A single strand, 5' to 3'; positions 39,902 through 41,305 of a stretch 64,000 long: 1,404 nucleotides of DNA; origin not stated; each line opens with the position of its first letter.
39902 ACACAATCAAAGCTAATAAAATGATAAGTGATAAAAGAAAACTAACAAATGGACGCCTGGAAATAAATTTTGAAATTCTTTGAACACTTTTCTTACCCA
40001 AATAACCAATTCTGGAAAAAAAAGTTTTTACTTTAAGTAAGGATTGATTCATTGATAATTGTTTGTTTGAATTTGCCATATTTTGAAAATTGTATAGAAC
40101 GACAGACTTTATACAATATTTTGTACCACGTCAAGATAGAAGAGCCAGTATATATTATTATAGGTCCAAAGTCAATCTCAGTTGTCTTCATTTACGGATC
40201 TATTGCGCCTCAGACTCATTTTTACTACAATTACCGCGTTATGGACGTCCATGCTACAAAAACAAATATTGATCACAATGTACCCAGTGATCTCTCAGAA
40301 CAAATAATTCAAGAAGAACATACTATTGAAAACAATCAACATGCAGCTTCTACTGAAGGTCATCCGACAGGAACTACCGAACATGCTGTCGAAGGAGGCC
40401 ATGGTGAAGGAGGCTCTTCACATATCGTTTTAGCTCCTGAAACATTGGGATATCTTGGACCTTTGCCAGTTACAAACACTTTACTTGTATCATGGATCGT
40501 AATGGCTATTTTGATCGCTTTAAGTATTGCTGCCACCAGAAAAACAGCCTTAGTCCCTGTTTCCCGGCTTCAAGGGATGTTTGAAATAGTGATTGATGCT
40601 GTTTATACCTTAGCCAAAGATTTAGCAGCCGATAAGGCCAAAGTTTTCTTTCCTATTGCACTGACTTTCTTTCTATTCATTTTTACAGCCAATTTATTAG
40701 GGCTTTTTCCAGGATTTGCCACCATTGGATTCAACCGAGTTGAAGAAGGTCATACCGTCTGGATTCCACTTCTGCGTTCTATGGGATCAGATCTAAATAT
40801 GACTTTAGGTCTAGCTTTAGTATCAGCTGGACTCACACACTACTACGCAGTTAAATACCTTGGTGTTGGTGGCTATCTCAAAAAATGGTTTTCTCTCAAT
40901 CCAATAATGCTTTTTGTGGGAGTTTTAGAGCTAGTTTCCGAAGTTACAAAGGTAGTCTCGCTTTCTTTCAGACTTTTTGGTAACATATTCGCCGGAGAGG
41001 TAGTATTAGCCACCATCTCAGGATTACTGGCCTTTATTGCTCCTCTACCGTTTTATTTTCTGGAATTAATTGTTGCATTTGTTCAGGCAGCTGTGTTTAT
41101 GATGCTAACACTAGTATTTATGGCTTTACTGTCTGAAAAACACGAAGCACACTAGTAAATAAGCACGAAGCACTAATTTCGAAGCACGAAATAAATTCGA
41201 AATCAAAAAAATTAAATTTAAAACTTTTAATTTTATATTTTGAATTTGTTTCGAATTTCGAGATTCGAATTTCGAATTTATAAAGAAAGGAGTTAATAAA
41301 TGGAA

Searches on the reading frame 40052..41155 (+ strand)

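Call 9: search_protein_families(library=pfam, proteins=[window:40052-41155:+], max_evalue=0.001)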
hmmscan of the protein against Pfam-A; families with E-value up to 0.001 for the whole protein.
window:40052-41155:+ (367 aa): 1 family
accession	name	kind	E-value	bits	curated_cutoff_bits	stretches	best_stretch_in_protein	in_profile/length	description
PF00119.25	ATP-synt_A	-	2.4e-46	158.8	33.9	1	145-357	2-216/217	ATP synthase A chain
